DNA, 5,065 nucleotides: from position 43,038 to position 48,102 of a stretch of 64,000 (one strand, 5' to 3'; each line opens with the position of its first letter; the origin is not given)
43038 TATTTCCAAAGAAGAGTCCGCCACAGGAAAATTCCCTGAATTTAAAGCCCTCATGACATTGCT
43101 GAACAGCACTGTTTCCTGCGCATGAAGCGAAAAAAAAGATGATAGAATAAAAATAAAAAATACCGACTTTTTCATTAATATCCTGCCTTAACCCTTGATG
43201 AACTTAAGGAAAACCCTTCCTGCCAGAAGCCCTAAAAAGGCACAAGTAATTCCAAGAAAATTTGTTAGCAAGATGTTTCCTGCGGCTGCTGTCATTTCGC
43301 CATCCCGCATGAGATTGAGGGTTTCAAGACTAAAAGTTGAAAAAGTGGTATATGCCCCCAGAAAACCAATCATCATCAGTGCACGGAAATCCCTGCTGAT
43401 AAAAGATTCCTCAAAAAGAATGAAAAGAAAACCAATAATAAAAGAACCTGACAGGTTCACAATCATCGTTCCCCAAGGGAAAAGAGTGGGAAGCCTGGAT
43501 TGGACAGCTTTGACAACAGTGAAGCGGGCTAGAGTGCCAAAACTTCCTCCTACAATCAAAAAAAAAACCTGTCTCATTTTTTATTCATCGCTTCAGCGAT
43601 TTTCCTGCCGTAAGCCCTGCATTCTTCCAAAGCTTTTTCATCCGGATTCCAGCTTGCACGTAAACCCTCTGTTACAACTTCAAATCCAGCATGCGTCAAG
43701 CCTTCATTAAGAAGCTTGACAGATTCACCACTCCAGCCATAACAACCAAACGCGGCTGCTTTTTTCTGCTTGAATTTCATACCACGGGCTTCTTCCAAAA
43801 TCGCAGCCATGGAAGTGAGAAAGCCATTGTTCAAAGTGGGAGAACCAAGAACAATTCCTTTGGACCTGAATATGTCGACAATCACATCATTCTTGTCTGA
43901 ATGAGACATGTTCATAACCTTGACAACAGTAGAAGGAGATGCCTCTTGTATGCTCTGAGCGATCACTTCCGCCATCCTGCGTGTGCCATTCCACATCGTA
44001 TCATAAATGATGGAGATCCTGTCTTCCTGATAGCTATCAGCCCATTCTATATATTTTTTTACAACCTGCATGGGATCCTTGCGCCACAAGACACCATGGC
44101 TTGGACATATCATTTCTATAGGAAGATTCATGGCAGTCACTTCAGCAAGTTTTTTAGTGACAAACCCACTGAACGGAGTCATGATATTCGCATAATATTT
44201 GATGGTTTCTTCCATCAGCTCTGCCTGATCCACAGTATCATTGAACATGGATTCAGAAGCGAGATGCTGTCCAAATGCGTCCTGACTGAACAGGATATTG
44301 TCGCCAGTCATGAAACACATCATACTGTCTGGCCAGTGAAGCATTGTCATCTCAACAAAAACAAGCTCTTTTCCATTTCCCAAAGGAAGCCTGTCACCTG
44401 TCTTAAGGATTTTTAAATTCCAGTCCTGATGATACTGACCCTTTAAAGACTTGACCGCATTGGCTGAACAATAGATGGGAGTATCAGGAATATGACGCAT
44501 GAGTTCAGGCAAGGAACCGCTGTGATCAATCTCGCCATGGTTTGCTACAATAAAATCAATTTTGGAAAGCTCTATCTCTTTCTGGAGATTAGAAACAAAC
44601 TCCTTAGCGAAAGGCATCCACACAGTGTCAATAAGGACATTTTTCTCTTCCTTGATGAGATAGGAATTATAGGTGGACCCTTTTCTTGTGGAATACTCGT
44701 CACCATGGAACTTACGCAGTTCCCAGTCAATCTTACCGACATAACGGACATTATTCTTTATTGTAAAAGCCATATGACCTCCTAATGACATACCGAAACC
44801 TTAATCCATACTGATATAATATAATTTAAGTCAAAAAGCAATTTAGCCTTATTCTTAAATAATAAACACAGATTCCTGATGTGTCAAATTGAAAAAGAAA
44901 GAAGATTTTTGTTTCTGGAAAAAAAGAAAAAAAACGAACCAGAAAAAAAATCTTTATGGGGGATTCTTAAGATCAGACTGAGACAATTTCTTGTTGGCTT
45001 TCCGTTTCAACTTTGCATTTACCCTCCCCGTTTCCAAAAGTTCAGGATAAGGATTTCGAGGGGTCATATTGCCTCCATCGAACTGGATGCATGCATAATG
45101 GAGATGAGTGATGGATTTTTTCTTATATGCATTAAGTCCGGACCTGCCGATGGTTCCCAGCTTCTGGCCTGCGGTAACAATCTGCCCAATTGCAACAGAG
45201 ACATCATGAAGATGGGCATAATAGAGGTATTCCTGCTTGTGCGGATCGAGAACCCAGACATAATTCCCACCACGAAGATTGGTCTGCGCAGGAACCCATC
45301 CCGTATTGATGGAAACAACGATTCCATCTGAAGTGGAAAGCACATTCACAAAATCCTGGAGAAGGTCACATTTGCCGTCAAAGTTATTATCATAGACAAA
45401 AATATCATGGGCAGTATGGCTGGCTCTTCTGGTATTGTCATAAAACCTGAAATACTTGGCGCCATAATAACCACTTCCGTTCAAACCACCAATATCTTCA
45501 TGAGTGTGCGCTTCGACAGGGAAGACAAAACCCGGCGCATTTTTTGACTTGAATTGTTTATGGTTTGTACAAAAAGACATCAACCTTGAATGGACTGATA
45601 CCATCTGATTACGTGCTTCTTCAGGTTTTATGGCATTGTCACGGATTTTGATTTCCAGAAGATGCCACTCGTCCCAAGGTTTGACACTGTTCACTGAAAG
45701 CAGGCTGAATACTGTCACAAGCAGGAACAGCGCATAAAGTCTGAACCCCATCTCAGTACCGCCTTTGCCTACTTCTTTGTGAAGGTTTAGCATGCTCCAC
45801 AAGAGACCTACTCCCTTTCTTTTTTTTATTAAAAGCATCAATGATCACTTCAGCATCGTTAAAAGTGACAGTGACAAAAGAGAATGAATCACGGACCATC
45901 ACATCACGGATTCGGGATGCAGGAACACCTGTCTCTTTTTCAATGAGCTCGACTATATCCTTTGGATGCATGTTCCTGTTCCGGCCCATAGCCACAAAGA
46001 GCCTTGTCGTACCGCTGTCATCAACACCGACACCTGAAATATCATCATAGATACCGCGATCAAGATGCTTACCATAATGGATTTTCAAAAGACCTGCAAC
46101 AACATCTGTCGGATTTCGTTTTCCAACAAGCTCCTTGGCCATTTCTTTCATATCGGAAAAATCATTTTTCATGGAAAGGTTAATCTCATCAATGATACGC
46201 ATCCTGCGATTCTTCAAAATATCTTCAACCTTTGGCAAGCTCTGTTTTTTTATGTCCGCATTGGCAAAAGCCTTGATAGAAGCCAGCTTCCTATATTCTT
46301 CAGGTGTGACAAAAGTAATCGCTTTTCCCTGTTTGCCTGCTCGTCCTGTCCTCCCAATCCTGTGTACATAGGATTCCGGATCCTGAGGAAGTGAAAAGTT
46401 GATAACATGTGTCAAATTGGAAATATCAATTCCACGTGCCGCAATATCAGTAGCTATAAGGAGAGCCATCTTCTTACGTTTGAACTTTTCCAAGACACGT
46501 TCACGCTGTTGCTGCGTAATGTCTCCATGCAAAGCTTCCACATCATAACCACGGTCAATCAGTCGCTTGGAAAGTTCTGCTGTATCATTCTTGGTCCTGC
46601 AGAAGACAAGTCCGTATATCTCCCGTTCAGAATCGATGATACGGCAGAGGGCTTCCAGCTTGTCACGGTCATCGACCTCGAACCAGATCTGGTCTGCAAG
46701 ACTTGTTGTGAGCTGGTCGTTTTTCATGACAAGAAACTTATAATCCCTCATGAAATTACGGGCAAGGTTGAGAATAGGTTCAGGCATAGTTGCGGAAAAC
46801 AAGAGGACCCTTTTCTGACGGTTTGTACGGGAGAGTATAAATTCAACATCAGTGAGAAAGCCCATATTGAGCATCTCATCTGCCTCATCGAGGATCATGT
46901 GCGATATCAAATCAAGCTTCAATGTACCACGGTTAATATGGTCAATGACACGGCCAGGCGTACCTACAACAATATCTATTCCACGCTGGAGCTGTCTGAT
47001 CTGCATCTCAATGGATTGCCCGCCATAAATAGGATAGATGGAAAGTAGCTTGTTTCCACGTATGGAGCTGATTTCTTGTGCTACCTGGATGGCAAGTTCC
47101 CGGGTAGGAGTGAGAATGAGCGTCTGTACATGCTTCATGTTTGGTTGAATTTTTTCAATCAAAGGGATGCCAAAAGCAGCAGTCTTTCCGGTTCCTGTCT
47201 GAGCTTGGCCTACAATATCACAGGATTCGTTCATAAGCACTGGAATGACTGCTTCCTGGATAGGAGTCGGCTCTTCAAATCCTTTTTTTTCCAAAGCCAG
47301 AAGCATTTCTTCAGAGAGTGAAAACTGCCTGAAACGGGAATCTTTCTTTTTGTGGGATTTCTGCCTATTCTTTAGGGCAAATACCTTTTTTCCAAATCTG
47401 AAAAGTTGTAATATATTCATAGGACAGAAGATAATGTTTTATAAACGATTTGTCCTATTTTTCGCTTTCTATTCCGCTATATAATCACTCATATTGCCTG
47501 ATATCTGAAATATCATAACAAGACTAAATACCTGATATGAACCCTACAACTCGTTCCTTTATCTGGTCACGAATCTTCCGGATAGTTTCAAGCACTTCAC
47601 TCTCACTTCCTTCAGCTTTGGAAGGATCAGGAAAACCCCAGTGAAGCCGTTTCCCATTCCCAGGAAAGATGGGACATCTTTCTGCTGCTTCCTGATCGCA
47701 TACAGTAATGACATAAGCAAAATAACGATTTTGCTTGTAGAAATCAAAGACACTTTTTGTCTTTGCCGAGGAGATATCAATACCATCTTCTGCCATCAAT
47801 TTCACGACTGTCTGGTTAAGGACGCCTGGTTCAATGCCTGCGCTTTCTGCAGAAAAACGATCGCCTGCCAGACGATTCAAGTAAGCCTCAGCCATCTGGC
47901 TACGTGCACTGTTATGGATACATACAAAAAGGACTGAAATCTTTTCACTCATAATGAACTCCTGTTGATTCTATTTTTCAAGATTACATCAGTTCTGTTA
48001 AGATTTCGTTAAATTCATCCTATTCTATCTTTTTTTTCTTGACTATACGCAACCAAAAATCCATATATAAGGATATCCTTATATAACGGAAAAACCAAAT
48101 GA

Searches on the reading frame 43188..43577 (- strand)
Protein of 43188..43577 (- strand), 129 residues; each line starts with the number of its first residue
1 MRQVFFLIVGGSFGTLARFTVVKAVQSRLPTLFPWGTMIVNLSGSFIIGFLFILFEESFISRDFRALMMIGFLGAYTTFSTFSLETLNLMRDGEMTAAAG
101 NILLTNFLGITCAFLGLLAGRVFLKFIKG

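Call 57: search_protein_families(library=pfam, proteins=[window:43188-43577:-], max_evalue=0.00001)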
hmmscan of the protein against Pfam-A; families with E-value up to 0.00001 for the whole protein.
window:43188-43577:- (129 aa): 1 family
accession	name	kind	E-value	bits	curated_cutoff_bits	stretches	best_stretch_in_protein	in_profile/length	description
PF02537.21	CRCB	-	1.1e-27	96.8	32.9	1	6-117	2-103/103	CrcB-like protein, Camphor Resistance (CrcB)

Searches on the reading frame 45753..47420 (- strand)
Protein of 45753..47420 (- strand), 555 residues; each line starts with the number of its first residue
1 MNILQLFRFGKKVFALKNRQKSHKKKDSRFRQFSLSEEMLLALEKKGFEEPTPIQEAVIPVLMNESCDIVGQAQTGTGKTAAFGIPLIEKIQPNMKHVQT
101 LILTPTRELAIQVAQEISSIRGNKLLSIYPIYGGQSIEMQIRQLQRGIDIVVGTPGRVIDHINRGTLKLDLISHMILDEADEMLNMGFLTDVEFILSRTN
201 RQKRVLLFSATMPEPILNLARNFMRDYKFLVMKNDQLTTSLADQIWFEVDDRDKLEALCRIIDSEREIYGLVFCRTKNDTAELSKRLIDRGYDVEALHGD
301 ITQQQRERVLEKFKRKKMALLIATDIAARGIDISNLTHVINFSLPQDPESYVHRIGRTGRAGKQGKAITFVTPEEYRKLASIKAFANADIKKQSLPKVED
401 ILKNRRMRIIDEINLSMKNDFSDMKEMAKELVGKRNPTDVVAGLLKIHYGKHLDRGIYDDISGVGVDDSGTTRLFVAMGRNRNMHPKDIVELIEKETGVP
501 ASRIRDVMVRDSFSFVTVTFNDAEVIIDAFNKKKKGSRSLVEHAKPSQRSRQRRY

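Call 57: search_protein_families(library=pfam, proteins=[window:45753-47420:-], max_evalue=0.00001)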
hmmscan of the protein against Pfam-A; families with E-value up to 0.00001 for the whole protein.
window:45753-47420:- (555 aa): 4 families
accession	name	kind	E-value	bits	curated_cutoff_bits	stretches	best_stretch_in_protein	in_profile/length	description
PF00270.35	DEAD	-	9e-48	162.6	26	1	52-216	1-164/167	DEAD/DEAH box helicase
PF00271.37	Helicase_C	-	4.6e-34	117.4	23.5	1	253-362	1-110/110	Helicase conserved C-terminal domain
PF03880.21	DbpA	-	1.7e-15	57.3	25.6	1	473-539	1-67/72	DbpA RNA binding domain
PF04851.21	ResIII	-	6.7e-07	29.8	22.5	1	65-212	22-162/164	Type III restriction enzyme, res subunit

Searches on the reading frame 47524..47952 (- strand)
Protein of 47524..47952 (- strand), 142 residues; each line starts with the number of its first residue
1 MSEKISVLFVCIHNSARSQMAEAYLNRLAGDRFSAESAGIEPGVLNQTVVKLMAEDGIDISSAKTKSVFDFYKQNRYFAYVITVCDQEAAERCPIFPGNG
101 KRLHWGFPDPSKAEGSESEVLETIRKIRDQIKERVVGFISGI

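Call 57: search_protein_families(library=pfam, proteins=[window:47524-47952:-], max_evalue=0.00001)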
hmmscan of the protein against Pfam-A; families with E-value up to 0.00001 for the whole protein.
window:47524-47952:- (142 aa): 1 family
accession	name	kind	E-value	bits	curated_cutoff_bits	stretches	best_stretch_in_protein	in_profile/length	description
PF01451.26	LMWPc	-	1.3e-16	61.6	23.2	1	7-138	1-143/144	Low molecular weight phosphotyrosine protein phosphatase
